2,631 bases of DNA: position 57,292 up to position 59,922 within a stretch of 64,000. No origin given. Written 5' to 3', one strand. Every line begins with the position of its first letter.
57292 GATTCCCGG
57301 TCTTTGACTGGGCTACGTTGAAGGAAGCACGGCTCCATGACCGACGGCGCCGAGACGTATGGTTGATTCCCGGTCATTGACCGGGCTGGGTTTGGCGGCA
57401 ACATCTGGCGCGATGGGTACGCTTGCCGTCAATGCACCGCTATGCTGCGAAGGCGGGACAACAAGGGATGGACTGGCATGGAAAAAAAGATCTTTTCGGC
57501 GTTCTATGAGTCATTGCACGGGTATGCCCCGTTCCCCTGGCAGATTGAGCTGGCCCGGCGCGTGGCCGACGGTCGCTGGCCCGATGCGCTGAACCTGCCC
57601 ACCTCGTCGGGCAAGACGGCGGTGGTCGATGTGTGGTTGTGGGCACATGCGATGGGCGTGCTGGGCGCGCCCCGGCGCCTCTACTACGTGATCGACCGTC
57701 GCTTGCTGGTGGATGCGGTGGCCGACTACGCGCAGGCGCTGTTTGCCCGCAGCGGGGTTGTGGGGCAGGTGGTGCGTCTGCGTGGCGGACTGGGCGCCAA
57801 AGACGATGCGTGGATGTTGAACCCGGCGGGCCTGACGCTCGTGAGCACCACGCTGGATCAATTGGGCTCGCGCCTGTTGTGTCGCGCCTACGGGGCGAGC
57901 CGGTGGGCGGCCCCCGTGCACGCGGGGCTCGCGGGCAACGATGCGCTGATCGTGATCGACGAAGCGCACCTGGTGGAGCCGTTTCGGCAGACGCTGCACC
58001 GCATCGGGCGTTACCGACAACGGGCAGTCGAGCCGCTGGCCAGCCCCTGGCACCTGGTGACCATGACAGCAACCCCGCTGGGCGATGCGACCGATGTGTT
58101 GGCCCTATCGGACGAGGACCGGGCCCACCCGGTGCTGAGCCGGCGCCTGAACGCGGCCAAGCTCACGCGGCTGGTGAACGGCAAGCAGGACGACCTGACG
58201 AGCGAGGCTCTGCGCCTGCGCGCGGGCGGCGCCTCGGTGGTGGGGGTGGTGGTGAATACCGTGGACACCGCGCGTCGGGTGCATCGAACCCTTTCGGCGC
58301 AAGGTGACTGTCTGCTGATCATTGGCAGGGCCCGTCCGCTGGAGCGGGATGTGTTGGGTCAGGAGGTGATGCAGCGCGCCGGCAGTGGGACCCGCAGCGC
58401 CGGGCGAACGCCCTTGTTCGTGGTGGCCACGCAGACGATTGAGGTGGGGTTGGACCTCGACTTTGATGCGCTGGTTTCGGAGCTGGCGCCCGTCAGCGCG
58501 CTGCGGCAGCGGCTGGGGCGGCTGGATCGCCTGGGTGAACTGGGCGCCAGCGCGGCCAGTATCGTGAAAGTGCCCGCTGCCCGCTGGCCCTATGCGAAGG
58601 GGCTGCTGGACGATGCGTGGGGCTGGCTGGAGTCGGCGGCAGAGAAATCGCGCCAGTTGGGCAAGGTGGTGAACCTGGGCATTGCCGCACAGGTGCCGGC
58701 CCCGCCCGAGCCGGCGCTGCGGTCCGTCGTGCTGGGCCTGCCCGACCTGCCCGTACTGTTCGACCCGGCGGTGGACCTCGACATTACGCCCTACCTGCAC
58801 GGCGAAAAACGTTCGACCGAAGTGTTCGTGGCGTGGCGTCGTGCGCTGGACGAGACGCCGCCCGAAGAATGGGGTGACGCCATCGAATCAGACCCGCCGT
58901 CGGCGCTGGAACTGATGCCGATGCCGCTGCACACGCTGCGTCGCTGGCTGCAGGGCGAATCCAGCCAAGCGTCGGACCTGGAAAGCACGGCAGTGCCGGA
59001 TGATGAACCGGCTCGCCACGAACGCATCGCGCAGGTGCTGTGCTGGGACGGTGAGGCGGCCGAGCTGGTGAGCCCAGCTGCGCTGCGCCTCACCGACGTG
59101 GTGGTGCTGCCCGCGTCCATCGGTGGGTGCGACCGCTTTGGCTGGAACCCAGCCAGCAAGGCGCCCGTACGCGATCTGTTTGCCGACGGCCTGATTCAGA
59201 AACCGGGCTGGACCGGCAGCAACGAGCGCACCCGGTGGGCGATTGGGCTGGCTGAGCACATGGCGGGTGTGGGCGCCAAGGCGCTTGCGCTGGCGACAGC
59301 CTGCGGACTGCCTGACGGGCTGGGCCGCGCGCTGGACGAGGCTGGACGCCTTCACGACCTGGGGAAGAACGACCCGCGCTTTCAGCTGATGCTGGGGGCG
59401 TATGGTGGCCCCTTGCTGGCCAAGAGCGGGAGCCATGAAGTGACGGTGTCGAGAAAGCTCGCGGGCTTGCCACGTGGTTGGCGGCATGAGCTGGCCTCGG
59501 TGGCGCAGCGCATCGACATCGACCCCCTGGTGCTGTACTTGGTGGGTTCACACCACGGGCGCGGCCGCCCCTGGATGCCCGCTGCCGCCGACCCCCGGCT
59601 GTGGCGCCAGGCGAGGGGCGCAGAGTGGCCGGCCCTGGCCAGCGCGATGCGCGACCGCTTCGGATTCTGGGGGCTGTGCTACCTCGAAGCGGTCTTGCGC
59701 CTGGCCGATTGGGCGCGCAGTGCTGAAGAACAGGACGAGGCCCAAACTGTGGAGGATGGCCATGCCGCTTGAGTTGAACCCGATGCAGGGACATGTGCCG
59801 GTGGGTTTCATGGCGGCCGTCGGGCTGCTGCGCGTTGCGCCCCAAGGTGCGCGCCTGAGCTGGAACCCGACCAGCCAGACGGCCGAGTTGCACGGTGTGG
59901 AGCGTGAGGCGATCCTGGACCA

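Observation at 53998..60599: Compact, apparently adaptation-less type I-U/I-G-like CRISPR-Cas cassette with the array embedded between csb2 and cas3 and no Csx17-sized large subunit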

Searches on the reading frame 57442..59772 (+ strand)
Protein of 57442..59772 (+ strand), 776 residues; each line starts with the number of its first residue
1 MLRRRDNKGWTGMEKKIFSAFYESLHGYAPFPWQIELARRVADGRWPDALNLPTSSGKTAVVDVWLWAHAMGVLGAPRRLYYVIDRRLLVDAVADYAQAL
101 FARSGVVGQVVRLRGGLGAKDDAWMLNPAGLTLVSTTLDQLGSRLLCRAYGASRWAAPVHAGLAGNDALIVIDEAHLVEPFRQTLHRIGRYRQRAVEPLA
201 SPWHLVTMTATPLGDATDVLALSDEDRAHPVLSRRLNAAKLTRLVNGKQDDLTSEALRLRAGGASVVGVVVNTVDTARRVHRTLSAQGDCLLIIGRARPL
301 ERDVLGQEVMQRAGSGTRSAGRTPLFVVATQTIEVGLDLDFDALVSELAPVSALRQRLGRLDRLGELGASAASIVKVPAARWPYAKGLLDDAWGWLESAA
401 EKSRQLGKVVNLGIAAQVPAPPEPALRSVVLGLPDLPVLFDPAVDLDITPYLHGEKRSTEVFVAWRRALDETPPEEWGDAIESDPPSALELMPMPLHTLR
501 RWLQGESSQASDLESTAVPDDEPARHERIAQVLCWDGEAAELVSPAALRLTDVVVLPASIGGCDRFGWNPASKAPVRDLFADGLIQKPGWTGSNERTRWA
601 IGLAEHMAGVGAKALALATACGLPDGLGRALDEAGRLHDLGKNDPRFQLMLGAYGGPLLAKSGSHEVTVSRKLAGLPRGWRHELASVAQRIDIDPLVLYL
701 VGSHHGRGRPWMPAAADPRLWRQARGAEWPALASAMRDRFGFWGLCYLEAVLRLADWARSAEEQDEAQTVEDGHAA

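Call 5: search_protein_families(library=pfam, proteins=[window:57442-59772:+], max_evalue=0.01)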
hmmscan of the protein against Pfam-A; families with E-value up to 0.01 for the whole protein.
window:57442-59772:+ (776 aa): 3 families
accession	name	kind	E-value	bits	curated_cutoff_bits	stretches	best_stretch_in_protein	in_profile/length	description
PF22590.2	Cas3-like_C_2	-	1e-19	71.2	27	1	265-363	3-103/106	CRISPR-associated nuclease/helicase Cas3, C-terminal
PF18019.7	Cas3_HD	-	8.5e-06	26.4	23.1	1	636-739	62-170/207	Cas3, HD domain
PF00270.35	DEAD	-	0.00032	20.9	26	1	51-213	20-161/167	DEAD/DEAH box helicase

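Call 6: search_protein_families(library=ncbifam, proteins=[window:57442-59772:+], max_evalue=0.01)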
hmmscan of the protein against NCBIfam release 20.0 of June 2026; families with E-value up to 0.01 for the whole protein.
window:57442-59772:+ (776 aa): 6 families
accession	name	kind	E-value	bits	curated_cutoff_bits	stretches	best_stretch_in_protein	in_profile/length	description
TIGR02621.3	cas3_GSU0051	exception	4.2e-193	644.5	400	2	18-581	2-591/854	type I-G CRISPR-associated helicase/endonuclease Cas3g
TIGR01587.1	cas3_core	equivalog_domain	1e-21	77.5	102.45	1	166-366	124-321/358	CRISPR-associated helicase Cas3'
NF007248.0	PRK09694.1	equivalog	3.3e-17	61.8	569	1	250-363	546-661/878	CRISPR-associated helicase/endonuclease Cas3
TIGR01596.1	cas3_HD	equivalog_domain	8.4e-10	39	43.45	1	603-713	1-107/178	CRISPR-associated endonuclease Cas3''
TIGR03158.1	cas3_cyano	exception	0.001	18.2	69.1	1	326-361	321-356/357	type I-D CRISPR-associated helicase Cas3'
NF041062.1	DpdE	equivalog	0.0011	16.9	500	0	167-214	251-299/1048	protein DpdE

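Call 9: search_protein_families(library=padloc, proteins=[window:57442-59772:+], max_evalue=0.01)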
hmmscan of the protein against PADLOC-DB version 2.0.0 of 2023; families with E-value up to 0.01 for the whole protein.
window:57442-59772:+ (776 aa): 31 families (the best 25 are shown)
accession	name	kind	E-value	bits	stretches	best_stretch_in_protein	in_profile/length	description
PDLC01769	Cas3g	-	4.6e-201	668.6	2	13-582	3-572/836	-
PDLC01309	Cas3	-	2.7e-144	480.1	2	18-575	3-509/710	CAS-I-U; effector_G3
PDLC00939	Cas3g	-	2.6e-141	470.5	2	18-597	4-622/864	"CRISPR-associated helicase Cas3, subtype Dpsyc"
PDLC01770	Cas3g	-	1.6e-106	355.6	2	18-710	3-645/733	-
PDLC01767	Cas3e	-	2.6e-33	113.5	2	154-397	316-550/680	-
PDLC01761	Cas3b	-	3.3e-25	86.9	1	245-402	429-575/705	-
PDLC01710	Cas3a1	-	1.2e-23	81.5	1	253-370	435-550/745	Cas3_1_CAS-I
PDLC01252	Cas3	-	4.7e-23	80.1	1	53-369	7-291/324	CAS-I; effector_G3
PDLC00938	Cas3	-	2.7e-22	77.5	1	166-366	124-321/358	CRISPR-associated helicase Cas3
PDLC02080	Cas3b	-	3.6e-22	76.6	1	250-404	462-610/709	-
PDLC01762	Cas3b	-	6.4e-20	69.3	1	267-411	452-583/692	-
PDLC01765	Cas3c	-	1.5e-18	65.1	2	167-378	293-479/612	-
PDLC02079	Cas3b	-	4.7e-17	59.4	1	267-398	433-566/691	-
PDLC01759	Cas3b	-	2.4e-16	57.6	1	204-371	387-543/711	-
PDLC01757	Cas3b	-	5.4e-16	56.2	1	265-369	400-498/676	-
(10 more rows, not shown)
